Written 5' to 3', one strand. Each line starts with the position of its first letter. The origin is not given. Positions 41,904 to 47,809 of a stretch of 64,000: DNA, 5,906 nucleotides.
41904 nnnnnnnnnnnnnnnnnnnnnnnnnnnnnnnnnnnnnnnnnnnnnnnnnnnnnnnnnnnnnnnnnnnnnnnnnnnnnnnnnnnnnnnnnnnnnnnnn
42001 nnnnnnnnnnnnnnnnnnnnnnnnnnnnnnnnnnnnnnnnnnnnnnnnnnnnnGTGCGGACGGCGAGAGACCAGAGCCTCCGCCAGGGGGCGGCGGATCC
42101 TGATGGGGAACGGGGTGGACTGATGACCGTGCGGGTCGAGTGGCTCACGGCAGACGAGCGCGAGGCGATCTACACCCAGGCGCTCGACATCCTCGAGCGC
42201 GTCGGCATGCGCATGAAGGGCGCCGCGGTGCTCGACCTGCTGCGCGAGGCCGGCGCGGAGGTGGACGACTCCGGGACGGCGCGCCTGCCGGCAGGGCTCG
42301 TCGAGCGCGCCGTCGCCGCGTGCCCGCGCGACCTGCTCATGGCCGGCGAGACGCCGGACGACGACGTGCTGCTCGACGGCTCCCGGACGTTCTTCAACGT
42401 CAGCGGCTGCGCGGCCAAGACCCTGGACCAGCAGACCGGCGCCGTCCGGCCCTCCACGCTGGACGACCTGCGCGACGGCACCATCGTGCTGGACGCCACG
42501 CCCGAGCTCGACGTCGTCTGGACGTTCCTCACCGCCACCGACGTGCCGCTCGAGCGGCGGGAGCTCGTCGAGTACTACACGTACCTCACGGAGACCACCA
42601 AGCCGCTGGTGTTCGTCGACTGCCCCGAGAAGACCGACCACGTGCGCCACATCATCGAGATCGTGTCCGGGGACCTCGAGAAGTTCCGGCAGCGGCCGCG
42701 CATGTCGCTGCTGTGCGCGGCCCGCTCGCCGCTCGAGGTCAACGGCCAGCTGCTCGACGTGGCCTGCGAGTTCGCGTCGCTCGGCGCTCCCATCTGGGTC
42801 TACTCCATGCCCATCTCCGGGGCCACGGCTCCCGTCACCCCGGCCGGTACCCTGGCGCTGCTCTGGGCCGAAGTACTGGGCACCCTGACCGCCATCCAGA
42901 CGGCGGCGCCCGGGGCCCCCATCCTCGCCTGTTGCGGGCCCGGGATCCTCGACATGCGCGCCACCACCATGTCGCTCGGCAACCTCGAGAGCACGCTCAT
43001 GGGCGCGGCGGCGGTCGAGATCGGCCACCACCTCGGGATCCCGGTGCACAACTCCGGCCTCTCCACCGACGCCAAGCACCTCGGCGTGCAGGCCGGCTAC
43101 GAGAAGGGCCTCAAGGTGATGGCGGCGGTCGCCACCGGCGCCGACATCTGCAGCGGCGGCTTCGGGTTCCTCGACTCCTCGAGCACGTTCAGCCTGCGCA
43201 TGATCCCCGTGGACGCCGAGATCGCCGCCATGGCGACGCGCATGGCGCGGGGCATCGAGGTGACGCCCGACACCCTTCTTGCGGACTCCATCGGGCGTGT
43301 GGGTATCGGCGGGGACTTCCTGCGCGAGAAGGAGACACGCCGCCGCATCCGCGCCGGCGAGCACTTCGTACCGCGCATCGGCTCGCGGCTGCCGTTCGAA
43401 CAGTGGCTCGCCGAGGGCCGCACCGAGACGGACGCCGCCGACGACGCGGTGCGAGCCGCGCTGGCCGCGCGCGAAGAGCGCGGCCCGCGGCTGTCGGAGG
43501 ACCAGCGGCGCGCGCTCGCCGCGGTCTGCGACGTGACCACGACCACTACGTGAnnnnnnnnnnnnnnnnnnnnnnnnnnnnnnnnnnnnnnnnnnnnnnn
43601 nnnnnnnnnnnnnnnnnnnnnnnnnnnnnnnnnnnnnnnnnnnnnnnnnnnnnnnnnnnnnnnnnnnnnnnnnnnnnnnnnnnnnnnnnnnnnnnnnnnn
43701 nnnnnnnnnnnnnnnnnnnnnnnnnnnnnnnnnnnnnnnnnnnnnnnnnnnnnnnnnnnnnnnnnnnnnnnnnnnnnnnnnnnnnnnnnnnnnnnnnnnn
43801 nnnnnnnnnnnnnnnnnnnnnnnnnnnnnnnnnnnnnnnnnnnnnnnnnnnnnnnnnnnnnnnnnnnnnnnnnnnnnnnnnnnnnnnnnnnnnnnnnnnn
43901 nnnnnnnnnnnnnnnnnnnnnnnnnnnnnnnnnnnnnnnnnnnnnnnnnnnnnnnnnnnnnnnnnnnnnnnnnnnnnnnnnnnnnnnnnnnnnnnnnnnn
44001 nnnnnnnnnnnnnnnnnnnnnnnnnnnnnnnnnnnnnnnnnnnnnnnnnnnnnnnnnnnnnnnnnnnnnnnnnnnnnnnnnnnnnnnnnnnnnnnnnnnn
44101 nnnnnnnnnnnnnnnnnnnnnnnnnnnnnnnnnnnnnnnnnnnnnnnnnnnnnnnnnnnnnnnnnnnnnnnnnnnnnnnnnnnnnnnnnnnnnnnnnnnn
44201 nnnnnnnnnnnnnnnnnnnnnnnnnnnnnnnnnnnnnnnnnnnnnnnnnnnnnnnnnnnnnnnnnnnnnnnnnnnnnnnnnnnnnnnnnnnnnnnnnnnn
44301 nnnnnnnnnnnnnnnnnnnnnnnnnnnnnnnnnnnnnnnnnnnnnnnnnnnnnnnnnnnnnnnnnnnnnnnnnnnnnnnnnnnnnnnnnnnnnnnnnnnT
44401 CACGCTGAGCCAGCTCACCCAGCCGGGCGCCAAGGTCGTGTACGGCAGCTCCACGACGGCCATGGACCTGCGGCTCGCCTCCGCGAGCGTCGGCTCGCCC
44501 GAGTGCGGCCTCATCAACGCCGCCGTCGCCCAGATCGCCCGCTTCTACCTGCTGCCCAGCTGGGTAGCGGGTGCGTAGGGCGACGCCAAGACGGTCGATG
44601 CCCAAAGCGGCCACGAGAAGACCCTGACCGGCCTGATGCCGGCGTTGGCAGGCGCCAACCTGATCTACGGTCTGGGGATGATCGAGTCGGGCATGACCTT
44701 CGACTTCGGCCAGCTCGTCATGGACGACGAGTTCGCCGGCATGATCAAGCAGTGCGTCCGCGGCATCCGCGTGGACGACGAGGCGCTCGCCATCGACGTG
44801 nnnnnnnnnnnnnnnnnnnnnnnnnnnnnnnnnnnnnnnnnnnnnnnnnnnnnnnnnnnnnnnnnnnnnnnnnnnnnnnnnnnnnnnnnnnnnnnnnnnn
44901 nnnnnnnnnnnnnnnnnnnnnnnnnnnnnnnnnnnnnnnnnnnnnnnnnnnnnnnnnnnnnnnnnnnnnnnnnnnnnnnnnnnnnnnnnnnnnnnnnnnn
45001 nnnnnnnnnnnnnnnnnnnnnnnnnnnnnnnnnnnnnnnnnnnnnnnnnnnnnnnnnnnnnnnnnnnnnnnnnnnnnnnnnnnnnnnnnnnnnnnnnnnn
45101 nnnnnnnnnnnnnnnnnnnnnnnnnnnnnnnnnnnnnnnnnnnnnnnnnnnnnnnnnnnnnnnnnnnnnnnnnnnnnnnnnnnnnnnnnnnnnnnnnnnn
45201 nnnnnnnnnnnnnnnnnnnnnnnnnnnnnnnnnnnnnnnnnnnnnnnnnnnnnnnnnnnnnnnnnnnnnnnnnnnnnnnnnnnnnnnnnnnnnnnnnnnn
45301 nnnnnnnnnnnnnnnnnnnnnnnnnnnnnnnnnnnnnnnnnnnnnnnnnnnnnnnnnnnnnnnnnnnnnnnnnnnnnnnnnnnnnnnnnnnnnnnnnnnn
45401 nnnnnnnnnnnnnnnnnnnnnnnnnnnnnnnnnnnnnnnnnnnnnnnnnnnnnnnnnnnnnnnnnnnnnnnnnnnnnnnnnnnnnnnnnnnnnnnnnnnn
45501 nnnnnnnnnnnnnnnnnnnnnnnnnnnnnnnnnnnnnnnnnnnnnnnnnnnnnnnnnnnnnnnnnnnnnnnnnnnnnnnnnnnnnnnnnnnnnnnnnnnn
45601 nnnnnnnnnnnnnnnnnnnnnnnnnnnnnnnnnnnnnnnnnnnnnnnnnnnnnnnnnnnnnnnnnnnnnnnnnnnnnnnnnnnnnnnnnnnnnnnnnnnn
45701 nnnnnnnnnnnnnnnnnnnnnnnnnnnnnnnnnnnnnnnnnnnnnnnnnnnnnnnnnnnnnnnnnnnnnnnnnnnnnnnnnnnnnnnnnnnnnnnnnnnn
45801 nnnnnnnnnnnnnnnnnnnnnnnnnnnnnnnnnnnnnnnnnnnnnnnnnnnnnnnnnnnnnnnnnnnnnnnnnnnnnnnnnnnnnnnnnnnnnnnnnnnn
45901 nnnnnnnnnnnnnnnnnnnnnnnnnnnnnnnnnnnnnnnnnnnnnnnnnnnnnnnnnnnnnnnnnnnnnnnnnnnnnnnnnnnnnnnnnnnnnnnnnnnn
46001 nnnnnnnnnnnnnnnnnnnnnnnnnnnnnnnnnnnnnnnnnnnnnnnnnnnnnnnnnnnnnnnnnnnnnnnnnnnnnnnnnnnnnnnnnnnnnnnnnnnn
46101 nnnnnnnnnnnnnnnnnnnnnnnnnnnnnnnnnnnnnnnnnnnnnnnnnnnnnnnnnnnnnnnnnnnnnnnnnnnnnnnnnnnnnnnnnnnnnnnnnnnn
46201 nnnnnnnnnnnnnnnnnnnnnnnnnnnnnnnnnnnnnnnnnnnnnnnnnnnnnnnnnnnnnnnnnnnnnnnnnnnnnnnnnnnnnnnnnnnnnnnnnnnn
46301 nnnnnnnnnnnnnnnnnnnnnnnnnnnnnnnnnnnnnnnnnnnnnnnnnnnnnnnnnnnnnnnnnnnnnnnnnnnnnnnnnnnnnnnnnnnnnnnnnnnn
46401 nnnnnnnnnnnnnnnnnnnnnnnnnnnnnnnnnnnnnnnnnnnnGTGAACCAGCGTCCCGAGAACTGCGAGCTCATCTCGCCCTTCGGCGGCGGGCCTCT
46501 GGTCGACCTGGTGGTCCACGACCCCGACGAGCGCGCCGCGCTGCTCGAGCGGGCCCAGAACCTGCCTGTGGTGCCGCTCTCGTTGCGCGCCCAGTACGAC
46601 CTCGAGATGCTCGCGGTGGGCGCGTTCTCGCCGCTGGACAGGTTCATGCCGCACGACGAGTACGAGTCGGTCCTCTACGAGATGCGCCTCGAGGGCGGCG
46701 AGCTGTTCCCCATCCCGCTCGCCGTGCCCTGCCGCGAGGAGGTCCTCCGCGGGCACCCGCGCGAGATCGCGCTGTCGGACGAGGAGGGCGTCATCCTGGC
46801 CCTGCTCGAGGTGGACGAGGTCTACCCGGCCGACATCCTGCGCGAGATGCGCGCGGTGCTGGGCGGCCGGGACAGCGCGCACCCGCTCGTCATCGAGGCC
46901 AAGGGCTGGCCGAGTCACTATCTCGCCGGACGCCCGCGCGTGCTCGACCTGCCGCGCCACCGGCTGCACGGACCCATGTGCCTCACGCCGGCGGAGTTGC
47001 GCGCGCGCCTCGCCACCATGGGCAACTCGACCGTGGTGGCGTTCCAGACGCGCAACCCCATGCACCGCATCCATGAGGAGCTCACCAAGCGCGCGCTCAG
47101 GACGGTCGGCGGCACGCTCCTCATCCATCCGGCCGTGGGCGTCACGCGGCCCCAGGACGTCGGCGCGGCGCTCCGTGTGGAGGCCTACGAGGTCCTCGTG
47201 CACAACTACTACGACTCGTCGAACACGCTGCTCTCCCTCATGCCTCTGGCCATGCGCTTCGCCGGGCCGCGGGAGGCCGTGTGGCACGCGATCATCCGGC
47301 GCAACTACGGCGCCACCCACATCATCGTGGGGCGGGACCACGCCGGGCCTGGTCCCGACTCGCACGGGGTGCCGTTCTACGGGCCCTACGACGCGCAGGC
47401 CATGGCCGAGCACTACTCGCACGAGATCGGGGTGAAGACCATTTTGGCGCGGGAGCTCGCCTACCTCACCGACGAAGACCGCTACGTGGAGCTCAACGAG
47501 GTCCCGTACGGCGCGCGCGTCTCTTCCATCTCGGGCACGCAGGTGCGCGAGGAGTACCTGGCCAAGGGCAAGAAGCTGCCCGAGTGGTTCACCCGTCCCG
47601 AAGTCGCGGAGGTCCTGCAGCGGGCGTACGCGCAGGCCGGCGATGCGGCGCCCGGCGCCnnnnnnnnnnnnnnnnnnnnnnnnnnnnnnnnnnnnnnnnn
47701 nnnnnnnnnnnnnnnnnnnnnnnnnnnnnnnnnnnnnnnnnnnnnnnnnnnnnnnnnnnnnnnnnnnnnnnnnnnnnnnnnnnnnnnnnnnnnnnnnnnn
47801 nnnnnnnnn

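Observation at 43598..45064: Trimethylamine methyltransferase (MttB) gene with an in-frame UAG at the pyrrolysine position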

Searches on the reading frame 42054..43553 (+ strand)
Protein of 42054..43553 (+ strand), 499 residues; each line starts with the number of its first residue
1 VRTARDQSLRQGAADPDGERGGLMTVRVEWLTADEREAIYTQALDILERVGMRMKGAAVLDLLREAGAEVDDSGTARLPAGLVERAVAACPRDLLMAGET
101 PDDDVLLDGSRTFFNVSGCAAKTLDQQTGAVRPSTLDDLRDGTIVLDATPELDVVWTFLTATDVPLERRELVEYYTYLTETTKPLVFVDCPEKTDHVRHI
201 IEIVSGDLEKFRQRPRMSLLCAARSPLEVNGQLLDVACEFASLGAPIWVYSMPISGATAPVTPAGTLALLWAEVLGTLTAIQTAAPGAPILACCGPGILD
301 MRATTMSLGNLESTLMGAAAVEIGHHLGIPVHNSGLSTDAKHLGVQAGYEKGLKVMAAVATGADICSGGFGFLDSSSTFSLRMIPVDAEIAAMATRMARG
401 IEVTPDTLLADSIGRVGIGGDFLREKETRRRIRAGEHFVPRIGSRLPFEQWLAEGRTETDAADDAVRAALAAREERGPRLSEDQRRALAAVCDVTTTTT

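Call 11: search_protein_families(library=pfam, proteins=[window:42054-43550:+])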
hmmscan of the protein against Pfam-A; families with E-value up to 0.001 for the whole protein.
window:42054-43550:+ (499 aa): 1 family
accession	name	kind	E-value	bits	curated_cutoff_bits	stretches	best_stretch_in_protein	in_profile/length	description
PF06253.16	MTTB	-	1.4e-73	248.1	25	1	27-490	30-490/500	Trimethylamine methyltransferase (MTTB)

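Call 12: search_protein_families(library=ncbifam, proteins=[window:42054-43550:+])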
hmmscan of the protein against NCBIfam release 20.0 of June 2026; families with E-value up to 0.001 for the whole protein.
window:42054-43550:+ (499 aa): 1 family
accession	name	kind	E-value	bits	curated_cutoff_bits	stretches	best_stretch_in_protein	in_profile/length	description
TIGR02369.2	trimeth_pyl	equivalog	1.4e-97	327.1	525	1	27-489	2-462/469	[trimethylamine--corrinoid protein] Co-methyltransferase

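Call 17: find_encoding_contigs(protein=window:42054-43553:+, flank=10000, max_places=6)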
Protein window:42054-43553:+ (499 aa): no gene with exactly this product is on record in the collection.

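Call 45: search_solved_structures(query=window:42054-43550:+, max_evalue=0.001, show_alignments=0)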
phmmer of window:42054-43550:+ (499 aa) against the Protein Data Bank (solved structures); distinct sequences matched with E-value up to 0.001: 5.
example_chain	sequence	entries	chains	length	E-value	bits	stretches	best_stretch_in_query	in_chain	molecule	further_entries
7xcm_A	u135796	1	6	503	3.6e-47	164.4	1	24-458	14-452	Trimethylamine methyltransferase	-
7xcl_A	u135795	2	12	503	4e-47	164.2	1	24-458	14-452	Trimethylamine methyltransferase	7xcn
9yce_A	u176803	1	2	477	8.4e-46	159.9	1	28-459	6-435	Glycine betaine methyltransferase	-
2qne_A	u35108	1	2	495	8.8e-46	159.8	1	28-459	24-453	Putative methyltransferase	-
4yyc_A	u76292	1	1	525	4e-34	121.4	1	36-466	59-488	Putative trimethylamine methyltransferase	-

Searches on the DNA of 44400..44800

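Call 43: search_rna_families(source=window, start=44400, end=44800, threshold=gathering, show_alignments=1)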
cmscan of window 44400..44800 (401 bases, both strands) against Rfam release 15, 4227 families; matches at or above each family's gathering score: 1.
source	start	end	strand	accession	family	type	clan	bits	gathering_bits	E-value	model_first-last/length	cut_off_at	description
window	44576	44675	+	RF02510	PYLIS_3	Cis-reg;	-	59.6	38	7.5e-12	1-100/100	no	Pyrrolysine insertion sequence mttB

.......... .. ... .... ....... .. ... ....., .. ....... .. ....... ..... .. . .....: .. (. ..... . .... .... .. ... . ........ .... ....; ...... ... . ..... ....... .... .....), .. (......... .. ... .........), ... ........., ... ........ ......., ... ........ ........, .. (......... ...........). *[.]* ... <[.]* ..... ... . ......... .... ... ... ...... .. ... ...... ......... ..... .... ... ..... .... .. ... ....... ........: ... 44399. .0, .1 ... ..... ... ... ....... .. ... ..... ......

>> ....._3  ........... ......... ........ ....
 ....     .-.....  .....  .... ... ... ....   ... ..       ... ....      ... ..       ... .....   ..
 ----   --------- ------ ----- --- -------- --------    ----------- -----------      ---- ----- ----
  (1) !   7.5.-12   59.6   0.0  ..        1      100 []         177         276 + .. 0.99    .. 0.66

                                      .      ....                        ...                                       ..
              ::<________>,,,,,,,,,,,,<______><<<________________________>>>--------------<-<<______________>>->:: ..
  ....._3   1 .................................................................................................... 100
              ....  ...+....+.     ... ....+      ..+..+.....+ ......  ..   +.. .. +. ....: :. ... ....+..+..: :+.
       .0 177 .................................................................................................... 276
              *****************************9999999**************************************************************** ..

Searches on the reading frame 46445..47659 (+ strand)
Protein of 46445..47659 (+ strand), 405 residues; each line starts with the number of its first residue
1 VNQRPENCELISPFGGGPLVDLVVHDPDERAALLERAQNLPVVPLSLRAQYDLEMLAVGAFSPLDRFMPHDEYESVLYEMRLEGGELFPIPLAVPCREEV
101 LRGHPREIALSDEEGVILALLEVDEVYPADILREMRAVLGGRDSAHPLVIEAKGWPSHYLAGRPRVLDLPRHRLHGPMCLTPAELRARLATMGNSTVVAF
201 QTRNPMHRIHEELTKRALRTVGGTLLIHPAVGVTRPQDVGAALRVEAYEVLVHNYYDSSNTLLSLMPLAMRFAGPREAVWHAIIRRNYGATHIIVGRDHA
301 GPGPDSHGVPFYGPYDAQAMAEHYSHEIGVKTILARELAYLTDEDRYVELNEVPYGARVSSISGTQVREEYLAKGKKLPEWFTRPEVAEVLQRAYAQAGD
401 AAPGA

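Call 11: search_protein_families(library=pfam, proteins=[window:46445-47659:+])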
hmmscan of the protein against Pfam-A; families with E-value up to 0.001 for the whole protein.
window:46445-47659:+ (405 aa): 2 families
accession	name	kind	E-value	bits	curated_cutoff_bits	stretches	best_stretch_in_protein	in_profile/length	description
PF01747.23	ATP-sulfurylase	-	5.9e-77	258.3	24.3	1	179-393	4-211/212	ATP-sulfurylase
PF14306.12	PUA_2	-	3.4e-34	118.2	27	1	13-167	3-157/159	PUA-like domain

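Call 12: search_protein_families(library=ncbifam, proteins=[window:46445-47659:+])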
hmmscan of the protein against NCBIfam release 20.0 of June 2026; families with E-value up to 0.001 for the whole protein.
window:46445-47659:+ (405 aa): 3 families
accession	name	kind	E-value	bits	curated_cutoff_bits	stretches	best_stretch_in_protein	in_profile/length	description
NF004040.0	PRK05537.1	equivalog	4.9e-127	424.8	669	1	17-395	11-389/572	bifunctional sulfate adenylyltransferase/adenylylsulfate kinase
TIGR00339.1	sopT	equivalog_domain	1.6e-115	386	322.95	1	16-391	3-381/383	sulfate adenylyltransferase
NF003166.0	PRK04149.1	subfamily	8.8e-99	330.5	387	1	15-399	8-386/393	sulfate adenylyltransferase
